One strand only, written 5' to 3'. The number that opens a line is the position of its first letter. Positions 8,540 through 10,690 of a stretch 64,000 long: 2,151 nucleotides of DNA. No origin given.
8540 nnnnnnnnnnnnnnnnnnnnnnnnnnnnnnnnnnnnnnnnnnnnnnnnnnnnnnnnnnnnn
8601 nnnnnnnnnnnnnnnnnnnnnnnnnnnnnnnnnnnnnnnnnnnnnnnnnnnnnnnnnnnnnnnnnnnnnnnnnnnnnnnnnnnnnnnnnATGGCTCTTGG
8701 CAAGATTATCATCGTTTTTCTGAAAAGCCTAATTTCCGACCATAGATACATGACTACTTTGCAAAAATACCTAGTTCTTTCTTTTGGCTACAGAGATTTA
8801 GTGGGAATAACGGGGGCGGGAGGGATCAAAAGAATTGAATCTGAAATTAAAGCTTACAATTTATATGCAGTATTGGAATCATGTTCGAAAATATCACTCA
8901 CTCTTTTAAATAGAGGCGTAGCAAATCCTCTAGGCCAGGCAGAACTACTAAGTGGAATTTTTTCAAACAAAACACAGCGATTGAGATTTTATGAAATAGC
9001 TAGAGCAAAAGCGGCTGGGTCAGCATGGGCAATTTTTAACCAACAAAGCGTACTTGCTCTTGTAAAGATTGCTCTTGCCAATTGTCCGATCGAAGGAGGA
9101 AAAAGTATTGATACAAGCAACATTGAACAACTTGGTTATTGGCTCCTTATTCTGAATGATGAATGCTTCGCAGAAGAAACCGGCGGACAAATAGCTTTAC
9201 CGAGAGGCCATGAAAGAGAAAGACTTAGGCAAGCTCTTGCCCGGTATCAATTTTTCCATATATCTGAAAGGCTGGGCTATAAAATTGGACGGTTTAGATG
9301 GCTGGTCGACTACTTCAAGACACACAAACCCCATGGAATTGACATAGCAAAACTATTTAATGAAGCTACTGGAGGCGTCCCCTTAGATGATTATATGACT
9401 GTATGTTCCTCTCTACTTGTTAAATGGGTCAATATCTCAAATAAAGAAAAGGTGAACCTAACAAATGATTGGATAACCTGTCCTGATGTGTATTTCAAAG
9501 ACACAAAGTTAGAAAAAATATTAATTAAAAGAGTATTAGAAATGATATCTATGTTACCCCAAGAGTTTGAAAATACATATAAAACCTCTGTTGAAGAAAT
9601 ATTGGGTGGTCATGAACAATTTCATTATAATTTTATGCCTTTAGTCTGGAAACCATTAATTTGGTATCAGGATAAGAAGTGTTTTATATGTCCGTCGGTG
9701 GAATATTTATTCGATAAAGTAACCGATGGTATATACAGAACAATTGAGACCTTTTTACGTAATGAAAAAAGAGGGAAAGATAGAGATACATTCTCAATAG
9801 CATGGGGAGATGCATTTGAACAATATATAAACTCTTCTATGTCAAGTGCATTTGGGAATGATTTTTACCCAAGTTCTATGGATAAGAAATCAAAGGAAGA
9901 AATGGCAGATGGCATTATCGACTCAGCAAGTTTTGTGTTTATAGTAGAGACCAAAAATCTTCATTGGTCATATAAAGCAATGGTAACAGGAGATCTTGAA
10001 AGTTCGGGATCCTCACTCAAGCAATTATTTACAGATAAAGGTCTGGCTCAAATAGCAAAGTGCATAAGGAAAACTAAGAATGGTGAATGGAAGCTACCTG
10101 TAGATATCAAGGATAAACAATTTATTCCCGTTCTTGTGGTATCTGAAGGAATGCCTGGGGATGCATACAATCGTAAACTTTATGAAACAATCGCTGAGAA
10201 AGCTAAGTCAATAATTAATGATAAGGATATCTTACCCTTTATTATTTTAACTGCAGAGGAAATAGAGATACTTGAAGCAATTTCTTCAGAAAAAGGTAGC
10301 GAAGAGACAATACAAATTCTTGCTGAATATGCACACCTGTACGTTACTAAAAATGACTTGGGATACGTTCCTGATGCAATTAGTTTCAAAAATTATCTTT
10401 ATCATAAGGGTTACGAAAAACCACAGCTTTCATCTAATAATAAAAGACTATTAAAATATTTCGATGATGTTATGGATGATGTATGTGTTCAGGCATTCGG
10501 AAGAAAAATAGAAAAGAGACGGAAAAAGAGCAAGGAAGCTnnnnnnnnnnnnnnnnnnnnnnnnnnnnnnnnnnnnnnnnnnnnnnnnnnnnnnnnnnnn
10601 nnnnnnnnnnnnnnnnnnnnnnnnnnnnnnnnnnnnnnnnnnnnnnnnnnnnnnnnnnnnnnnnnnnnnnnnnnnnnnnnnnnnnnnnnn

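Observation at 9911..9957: Textbook PD-(D/E)xK signature (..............) in the C-terminal half of the 600-aa island protein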

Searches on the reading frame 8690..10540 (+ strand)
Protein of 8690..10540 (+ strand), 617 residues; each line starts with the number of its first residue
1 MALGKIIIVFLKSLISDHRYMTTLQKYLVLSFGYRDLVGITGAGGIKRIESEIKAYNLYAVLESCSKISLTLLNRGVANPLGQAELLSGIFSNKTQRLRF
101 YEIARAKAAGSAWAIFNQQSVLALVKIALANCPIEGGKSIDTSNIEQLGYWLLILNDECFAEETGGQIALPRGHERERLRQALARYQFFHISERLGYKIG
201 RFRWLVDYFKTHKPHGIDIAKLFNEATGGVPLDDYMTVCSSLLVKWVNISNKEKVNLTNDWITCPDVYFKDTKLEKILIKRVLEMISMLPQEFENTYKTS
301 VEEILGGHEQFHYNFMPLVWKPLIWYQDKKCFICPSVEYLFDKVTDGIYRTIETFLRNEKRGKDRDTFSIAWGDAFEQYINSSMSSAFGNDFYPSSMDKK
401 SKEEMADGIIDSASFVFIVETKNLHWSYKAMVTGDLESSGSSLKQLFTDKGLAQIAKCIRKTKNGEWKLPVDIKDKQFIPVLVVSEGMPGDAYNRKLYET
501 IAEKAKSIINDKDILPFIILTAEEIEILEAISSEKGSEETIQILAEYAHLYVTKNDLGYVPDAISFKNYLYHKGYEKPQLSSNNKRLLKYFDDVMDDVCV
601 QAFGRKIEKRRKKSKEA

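Call 3: search_protein_families(library=pfam, proteins=[window:8690-10540:+], max_evalue=10)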
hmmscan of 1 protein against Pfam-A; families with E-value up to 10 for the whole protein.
window:8690-10540:+ (617 aa): 1 family
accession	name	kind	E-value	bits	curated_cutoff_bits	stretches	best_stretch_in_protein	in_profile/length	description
PF21681.2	Csa5_I-A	-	0.045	14.4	30.3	1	287-348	85-145/158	Type-I-A Cascade subunit Csa5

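Call 4: search_protein_families(library=padloc, proteins=[window:8690-10540:+], max_evalue=10)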
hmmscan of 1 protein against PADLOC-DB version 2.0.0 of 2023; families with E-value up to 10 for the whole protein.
window:8690-10540:+ (617 aa): 1 family
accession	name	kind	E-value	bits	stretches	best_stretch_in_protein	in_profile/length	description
PDLC01394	Cas11a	-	0.029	12.8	1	287-348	88-142/155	CAS-I-A; effector_SS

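Call 5: search_protein_families(library=ncbifam, proteins=[window:8690-10540:+], max_evalue=10)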
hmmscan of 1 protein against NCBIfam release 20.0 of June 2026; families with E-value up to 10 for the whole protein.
window:8690-10540:+ (617 aa): 1 family
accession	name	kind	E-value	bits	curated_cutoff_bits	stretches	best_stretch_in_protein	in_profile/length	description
NF047931.1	antiphage_GapS1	subfamily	6.4e-13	48.4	320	1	217-512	125-398/455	GapS1 family protein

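Call 6: search_solved_structures(query=window:8690-10540:+, max_evalue=10)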
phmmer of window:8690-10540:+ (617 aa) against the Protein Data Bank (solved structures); distinct sequences matched with E-value up to 10: 2.
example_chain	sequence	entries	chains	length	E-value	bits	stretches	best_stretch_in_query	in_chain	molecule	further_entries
3edp_A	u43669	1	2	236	0.37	12.9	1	493-591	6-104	Lin2111 protein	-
5xte_K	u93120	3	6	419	2.1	10.4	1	98-169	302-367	Cytochrome b-c1 complex subunit 2, mitochondrial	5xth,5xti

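Call 9: find_homologous_proteins(query=window:8690-10540:+, max_evalue=0.001)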
Query window:8690-10540:+ (617 aa): 22 proteins with E <= 0.001 among 8000 candidates.
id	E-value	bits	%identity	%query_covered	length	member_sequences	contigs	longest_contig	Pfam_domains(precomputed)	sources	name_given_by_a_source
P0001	0.0e+0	1364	100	97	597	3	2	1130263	-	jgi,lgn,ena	jgi:hypothetical protein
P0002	0.0e+0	1158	84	97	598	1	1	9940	-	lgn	-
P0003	0.0e+0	1109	79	97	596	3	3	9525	-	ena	-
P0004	0.0e+0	1083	78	96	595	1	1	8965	-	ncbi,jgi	jgi:hypothetical protein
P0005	0.0e+0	1048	74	96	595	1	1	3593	-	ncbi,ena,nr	ncbi:MAG TPA: hypothetical protein PLS49_07100 [Candidatus Woesebacteria bacterium]|nr:hypothetical 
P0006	0.0e+0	1014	74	96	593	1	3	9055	-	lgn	-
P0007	9.9e-284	961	68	94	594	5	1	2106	-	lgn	-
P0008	8.0e-282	955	67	96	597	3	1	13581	-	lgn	-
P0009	8.1e-277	938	67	96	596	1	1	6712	-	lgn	-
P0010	1.2e-267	908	66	96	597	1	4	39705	-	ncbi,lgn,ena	-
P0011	2.2e-263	894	64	96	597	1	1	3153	-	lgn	-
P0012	9.7e-252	855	60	96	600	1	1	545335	-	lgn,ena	-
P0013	3.9e-240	817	60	96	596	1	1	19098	-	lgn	-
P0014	6.0e-234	797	57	96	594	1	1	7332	-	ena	-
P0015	1.5e-223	762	57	96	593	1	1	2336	-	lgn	-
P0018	4.9e-177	609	48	94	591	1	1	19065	-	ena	-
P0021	3.5e-123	431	39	94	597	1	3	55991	-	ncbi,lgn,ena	ncbi:MAG: hypothetical protein AAB546_00580 [Patescibacteria group bacterium]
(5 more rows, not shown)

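Call 20: find_encoding_contigs(protein=P0012, flank=8000, max_places=3)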
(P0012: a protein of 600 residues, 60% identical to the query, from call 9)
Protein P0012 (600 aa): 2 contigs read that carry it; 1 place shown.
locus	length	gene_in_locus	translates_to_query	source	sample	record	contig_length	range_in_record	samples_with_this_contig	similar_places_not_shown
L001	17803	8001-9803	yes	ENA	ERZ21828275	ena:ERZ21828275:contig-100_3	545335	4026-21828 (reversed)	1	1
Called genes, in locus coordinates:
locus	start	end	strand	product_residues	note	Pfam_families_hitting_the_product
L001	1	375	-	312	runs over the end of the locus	PF01435:Peptidase_M48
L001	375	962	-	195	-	PF04011:LemA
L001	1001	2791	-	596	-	PF14716:HHH_8, PF14791:DNA_pol_B_thumb, PF02811:PHP (faint)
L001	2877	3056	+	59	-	-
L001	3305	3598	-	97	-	-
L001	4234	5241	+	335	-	PF27218:MJ0043_C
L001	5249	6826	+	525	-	PF00580:UvrD-helicase, PF13245:AAA_19, PF01443:Viral_helicase1 (faint), PF13361:UvrD_C, PF13538:UvrD_C_2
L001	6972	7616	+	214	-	PF23457:LysM2_NFP (faint), PF01476:LysM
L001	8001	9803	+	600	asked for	-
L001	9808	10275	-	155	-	-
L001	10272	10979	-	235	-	-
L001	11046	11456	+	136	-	PF00376:MerR (weak), PF13411:MerR_1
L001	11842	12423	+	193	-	-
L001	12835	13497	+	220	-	PF17936:Big_6 (faint), PF19077:Big_13 (weak), PF09136:Glucodextran_B, PF13750:Big_3_3 (faint), PF27332:TP_0781 (faint), PF09136:Glucodextran_B (weak)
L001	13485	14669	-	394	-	PF04932:Wzy_C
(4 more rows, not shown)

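Call 21: find_encoding_contigs(protein=P0021, flank=8000, max_places=3)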
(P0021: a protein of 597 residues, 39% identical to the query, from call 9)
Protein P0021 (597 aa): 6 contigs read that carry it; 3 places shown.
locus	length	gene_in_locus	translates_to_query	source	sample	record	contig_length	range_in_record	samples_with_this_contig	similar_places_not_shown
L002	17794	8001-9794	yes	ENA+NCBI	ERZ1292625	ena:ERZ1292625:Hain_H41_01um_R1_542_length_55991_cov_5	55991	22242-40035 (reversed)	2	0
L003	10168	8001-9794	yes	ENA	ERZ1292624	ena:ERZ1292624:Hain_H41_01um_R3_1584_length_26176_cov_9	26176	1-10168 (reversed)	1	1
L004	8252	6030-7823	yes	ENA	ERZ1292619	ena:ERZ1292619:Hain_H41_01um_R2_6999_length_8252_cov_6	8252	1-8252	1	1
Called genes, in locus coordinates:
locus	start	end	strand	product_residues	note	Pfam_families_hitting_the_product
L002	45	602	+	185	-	-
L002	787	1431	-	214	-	PF00156:Pribosyltran (weak)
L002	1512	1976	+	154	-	PF01668:SmpB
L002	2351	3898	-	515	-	PF00239:Resolvase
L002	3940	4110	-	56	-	-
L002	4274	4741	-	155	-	PF12869:tRNA_anti-like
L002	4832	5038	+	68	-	PF13560:HTH_31, PF12844:HTH_19, PF13443:HTH_26, PF01381:HTH_3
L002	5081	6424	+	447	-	-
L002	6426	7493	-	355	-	PF00391:PEP-utilizers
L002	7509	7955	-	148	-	-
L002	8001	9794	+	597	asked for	-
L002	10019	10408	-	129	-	-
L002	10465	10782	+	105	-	PF04365:BrnT_toxin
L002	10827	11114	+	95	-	PF12441:CopG_antitoxin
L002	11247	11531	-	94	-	-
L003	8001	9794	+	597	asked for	-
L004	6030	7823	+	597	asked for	-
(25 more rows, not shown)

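Call 22: find_encoding_contigs(protein=P0010, flank=8000, max_places=3)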
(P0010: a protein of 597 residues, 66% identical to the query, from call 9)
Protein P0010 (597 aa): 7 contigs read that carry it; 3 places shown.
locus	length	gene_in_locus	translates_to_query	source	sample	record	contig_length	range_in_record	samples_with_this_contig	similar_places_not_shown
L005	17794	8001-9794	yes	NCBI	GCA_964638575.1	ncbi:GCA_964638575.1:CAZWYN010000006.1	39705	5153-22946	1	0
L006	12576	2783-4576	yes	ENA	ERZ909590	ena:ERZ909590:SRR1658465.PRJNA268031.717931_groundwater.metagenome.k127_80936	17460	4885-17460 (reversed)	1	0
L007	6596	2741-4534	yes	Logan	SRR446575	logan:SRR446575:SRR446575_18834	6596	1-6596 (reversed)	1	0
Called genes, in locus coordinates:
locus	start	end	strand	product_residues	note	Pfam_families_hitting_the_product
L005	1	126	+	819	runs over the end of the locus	PF07694:5TM-5TMR_LYT, PF00989:PAS, PF13188:PAS_8, PF13426:PAS_9, PF13426:PAS_9, PF00989:PAS, PF08448:PAS_4, PF13426:PAS_9, +9 more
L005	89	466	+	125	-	PF00072:Response_reg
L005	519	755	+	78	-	PF18893:DUF5652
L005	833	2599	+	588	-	PF01807:Zn_ribbon_DnaG, PF08275:DNAG_N, PF01751:Toprim, PF13662:Toprim_4, PF13155:Toprim_2, PF10410:DnaB_bind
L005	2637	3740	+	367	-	PF03979:Sigma70_r1_1 (weak), PF00140:Sigma70_r1_2, PF04542:Sigma70_r2, PF04539:Sigma70_r3, PF04545:Sigma70_r4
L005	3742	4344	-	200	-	PF00265:TK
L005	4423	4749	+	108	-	PF04020:Phage_holin_4_2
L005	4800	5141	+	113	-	-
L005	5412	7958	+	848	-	-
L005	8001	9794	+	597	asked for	-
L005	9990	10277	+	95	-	-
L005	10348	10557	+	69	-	-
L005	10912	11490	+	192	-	-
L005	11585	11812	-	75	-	-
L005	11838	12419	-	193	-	-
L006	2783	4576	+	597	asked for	-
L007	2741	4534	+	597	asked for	-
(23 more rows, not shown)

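Call 28: find_encoding_contigs(protein=P0001, flank=10000, max_places=3)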
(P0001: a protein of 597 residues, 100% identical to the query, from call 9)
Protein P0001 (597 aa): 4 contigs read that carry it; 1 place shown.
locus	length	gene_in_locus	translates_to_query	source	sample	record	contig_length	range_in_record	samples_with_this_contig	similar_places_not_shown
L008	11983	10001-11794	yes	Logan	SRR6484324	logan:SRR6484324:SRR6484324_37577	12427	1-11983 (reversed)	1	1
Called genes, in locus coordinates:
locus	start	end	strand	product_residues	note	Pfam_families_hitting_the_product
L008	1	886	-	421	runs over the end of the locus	PF01555:N6_N4_Mtase (weak), PF01170:UPF0020, PF13847:Methyltransf_31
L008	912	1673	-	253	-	PF13489:Methyltransf_23 (weak), PF08241:Methyltransf_11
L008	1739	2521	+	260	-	PF01061:ABC2_membrane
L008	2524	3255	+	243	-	PF00005:ABC_tran, PF13555:AAA_29 (faint), PF13304:AAA_21 (faint)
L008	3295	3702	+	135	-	-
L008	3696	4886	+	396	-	PF13439:Glyco_transf_4, PF00534:Glycos_transf_1, PF13692:Glyco_trans_1_4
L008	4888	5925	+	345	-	PF00535:Glycos_transf_2, PF10111:Glyco_tranf_2_2, PF13641:Glyco_tranf_2_3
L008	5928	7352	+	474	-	-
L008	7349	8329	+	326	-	PF00535:Glycos_transf_2, PF10111:Glyco_tranf_2_2, PF13641:Glyco_tranf_2_3, PF13632:Glyco_trans_2_3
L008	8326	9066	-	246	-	PF12733:Cadherin-like (faint), PF17936:Big_6 (faint), PF19077:Big_13 (faint), PF09136:Glucodextran_B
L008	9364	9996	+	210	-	-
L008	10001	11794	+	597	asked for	-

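Call 29: predict_structure(alignment_id=A1)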
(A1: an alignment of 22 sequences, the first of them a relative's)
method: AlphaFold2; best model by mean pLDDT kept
length: 597 residues; sequences in the alignment: 22
mean_pLDDT: 88.4   pTM: 0.88
mean pLDDT of the five models: 88.4, 86.6, 86.3, 86.1, 85.5
residues with pLDDT >= 90: 372; 70-90: 180; 50-70: 26; < 50: 19
segments of 3 or more residues with pLDDT < 50: 1-3, 145-152, 590-597
pLDDT, mean of each block of 10 residues (from residue 1): 58 90 87 96 91 84 92 94 89 89 97 93 92 92 53 69 88 85 94 96 96 92 78 58 88 90 96 95 91 92 94 90 91 95 95 96 96 93 94 97 91 89 89 95 94 95 91 91 92 94 96 94 95 88 88 80 87 83 69 37
secondary structure, 60 per line:
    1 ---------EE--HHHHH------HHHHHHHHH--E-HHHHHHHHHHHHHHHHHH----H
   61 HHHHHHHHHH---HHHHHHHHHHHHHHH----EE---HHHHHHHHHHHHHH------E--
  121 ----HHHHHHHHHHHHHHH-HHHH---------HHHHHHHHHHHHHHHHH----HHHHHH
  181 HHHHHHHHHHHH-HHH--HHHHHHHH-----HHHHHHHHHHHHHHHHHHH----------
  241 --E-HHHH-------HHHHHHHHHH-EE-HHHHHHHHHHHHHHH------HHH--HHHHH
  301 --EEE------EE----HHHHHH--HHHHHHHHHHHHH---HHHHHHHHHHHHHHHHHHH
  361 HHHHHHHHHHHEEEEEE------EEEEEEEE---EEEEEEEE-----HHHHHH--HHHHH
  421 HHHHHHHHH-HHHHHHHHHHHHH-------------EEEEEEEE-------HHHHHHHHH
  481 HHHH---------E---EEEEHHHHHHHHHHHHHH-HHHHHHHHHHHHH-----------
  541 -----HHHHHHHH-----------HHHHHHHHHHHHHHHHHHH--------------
elements in order: H14-18 H25-33 H38-55 H60-70 H74-88 H98-111 H125-139 H141-144 H154-170 H175-192 H199-206 H212-230 H245-248 H256-265 H270-284 H296-300 E303-305 H318-323 H326-338 H342-371 E372-377 E384-391 E395-402 H408-413 H416-429 H431-443 E457-464 H472-484 E498-501 H502-515 H517-529 H546-553 H565-583

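Call 31: search_protein_representatives(alignment_id=A1)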
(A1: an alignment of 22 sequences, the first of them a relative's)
Query: 22 sequences, 595 profile positions. Proteins with E-value up to 0.001 (for the whole library): 1423; up to 1e-10: 574; up to 1e-30: 79. The best 150 are listed.
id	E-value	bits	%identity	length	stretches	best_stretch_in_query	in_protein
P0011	3.2e-296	1000.1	-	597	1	1-594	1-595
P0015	1.3e-289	978.2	-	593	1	1-591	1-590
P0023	2.3e-216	736.4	-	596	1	3-590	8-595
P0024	8.6e-165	566.1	-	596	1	5-585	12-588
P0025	1.1e-143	496.3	-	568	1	7-586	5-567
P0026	5.6e-143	494.0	-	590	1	2-584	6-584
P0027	6.0e-138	477.4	-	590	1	3-586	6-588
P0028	2.1e-137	475.6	-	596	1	5-585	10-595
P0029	3.9e-135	468.1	-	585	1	10-585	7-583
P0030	4.7e-133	461.3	-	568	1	7-588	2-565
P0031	1.1e-127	443.5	-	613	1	4-556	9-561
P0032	5.5e-126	437.9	-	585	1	4-574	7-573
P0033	1.0e-124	433.7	-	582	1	4-577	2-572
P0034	1.0e-110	387.5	-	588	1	4-584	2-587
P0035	1.1e-108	380.7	-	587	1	5-593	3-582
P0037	2.1e-88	313.8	-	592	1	21-579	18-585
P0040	7.8e-79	282.2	-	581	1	17-581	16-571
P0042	2.7e-76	273.8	-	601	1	37-583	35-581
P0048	2.3e-65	237.7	-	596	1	9-589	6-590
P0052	9.1e-56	206.0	-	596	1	7-592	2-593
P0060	6.1e-47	176.9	-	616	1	7-588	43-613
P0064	1.8e-43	165.4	-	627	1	12-516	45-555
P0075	2.3e-37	145.2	-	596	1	7-584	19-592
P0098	3.2e-31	125.0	-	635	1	7-516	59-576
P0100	1.4e-30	122.8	-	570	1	7-520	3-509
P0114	1.5e-28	116.1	-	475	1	159-519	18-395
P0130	6.8e-27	110.7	-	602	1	8-513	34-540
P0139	5.1e-26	107.8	-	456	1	158-526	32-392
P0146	1.9e-25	105.9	-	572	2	198-527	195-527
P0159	2.5e-24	102.2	-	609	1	26-511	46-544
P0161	4.6e-24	101.3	-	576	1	30-509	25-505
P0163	6.8e-24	100.8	-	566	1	27-525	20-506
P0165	1.2e-23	100.0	-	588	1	34-523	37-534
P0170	4.1e-23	98.2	-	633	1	30-583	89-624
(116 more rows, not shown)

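Call 32: fold_search(model_id=the predicted structure, library=pdb)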
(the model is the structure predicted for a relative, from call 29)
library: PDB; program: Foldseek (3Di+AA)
matches with E <= 10: 97; with E <= 0.001: 1
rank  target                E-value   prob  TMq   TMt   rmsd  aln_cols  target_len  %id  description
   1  9wuf                  1.5e-04  1.00  0.31  0.19  10.6       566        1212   13  Cryo-EM structure of Upx (released 2026-02-11)
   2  5liq_A                2.6e-03  0.93  0.20  0.21  23.0       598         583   11  The structure of C160S,C508S,C578S mutant of Nt.BspD6I nicking endonuclease at 0.185 nm resolution . (released 2017-08-02)
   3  5lhc_A                2.7e-03  0.90  0.19  0.19  24.1       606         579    9  The structure of D456A mutant of Nt.BspD6I nicking endonuclease at 0.24 nm resolution . (released 2017-08-16)
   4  6qnz_B                3.7e-03  0.89  0.19  0.20  23.3       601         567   10  Crystal structure of the site-specific DNA nickase N.BspD6I E418A Mutant (released 2020-03-04)
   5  5liz                  4.6e-03  0.87  0.20  0.20  23.3       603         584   10  The structure of Nt.BspD6I nicking endonuclease with all cysteines mutated by serine residues at 0.19 nm resolution . (released 2017-08-02)
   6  6qnz_A                5.2e-03  0.87  0.20  0.21  23.0       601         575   10  Crystal structure of the site-specific DNA nickase N.BspD6I E418A Mutant (released 2020-03-04)
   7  5liq_B                5.7e-03  0.93  0.20  0.20  23.9       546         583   10  The structure of C160S,C508S,C578S mutant of Nt.BspD6I nicking endonuclease at 0.185 nm resolution . (released 2017-08-02)
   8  5lhc_B                6.6e-03  0.82  0.20  0.20  23.3       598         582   10  The structure of D456A mutant of Nt.BspD6I nicking endonuclease at 0.24 nm resolution . (released 2017-08-16)
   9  2ewf                  1.5e-02  0.72  0.20  0.20  22.8       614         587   10  Crystal structure of the site-specific DNA nickase N.BspD6I (released 2006-11-21)
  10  2p14                  2.9e-02  1.00  0.17  0.45   7.0       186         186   14  Crystal structure of small subunit (R.BspD6I2) of the heterodimeric restriction endonuclease R.BspD6I (released 2008-03-11)
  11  9dou_A                1.9e-01  0.54  0.12  0.09  13.4       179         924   12  Taeniopygia guttata R2 retrotransposon (R2Tg) initiating target-primed reverse transcription (released 2025-05-21)
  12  9hny_DI               2.5e-01  0.09  0.11  0.15  21.4       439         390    9  Mitoribosomal small subunit in complex with Mettl15 and Mettl17 (released 2025-03-26)
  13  7vsr_M                3.5e-01  0.41  0.20  0.35  15.9       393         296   12  Structure of McrBC (stalkless mutant) (released 2023-02-15)
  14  8of0_S                5.5e-01  0.03  0.10  0.08  27.9       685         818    9  Structure of the mammalian Pol II-SPT6-Elongin complex, Structure 1 (released 2023-10-18)
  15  9nl3_A                6.3e-01  0.25  0.12  0.07  14.0       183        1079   12  Structure of R2 retrotransposon protein from Taeniopygia guttata initiating target-primed reverse transcription (released 2025-06-18)
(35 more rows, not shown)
